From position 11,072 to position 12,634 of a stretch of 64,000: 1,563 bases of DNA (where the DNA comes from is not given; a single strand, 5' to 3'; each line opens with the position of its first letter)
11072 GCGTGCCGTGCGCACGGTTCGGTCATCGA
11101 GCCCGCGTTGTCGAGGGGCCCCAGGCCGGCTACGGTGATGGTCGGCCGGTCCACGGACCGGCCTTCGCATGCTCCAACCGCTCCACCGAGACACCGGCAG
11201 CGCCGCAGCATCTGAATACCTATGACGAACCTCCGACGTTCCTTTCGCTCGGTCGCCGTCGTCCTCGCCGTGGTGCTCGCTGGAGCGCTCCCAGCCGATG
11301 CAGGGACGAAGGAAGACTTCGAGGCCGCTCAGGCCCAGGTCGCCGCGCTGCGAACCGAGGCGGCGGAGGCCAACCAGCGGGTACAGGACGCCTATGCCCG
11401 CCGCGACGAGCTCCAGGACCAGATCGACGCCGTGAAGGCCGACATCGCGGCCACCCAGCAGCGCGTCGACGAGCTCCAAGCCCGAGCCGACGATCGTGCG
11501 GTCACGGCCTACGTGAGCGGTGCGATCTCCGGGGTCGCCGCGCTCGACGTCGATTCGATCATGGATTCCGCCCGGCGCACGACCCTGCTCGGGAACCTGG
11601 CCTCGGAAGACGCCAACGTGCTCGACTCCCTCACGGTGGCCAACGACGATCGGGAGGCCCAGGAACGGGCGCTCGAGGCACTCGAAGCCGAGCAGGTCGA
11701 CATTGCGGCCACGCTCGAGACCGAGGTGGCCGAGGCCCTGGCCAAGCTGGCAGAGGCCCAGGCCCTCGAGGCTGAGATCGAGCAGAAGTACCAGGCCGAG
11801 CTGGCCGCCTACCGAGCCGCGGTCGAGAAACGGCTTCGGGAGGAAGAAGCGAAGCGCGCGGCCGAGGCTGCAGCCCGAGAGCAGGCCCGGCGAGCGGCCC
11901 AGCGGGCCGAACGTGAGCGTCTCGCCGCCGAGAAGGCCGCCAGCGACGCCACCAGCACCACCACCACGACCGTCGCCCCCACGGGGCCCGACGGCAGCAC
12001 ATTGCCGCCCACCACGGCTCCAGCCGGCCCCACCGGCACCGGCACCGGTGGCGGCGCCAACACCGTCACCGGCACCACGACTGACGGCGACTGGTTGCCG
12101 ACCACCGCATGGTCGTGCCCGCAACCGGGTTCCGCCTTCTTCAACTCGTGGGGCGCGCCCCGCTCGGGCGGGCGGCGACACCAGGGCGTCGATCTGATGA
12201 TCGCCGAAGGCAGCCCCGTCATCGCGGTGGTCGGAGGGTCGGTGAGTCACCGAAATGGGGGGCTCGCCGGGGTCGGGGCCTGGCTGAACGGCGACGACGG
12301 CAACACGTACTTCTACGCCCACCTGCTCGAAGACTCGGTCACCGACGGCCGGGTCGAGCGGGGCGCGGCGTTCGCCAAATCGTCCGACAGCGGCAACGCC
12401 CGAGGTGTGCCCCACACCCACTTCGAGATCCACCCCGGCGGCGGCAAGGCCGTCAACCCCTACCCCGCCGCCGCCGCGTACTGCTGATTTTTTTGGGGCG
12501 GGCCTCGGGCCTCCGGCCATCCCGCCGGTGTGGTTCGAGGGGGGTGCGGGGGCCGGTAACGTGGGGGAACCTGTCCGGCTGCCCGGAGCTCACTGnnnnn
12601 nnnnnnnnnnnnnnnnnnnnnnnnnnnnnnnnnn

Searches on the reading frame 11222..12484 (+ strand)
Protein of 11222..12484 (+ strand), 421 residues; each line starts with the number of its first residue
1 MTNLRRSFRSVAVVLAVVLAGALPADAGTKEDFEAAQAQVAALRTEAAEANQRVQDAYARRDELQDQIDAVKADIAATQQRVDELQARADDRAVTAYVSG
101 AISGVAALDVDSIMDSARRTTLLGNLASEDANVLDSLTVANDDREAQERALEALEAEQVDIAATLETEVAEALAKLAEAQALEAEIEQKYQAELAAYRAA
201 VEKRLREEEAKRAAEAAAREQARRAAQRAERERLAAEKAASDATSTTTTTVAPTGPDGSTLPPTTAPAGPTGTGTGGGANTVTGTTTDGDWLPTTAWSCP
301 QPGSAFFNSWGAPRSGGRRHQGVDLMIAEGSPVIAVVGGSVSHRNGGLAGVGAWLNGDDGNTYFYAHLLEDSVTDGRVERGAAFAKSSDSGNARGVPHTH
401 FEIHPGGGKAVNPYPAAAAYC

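Call 17: search_protein_families(library=pfam, proteins=[window:11222-12484:+], max_evalue=0.001)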
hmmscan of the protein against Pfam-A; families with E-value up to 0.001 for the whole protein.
window:11222-12484:+ (421 aa): 2 families
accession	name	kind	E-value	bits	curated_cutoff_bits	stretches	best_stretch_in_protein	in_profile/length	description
PF01551.29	Peptidase_M23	-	2.9e-12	47.1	28.7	1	319-413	2-96/96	Peptidase family M23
PF14282.11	FlxA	-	0.00035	21.1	26.3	1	33-105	26-95/101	FlxA-like protein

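Call 46: search_protein_families(library=ncbifam, proteins=[window:11222-12484:+], max_evalue=0.001)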
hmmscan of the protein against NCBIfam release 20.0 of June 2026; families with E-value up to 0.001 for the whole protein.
window:11222-12484:+ (421 aa): 6 families
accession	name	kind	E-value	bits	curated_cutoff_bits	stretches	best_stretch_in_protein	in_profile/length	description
NF008652.0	PRK11649.1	equivalog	5.5e-07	28.6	341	1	319-415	312-408/439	murein DD-endopeptidase MepM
NF052336.1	PdgHdaseHSB100310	equivalog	1.5e-06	27.8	500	1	309-407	45-145/316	peptidoglycan hydrolase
NF008644.1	PRK11637.1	equivalog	4.4e-06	25.9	270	1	38-243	32-238/385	murein hydrolase activator EnvC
NF046104.1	PptglHdxlasePcsB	equivalog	1.5e-05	24.4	450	1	28-254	50-270/400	peptidoglycan hydrolase PcsB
NF033930.1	pneumo_PspA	exception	1.7e-05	23.8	850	1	29-243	169-373/659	pneumococcal surface protein A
NF052530.1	Heli_ShapePgp3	exception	0.00028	20.1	300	1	320-413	167-260/270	peptidoglycan metallopeptidase Pgp3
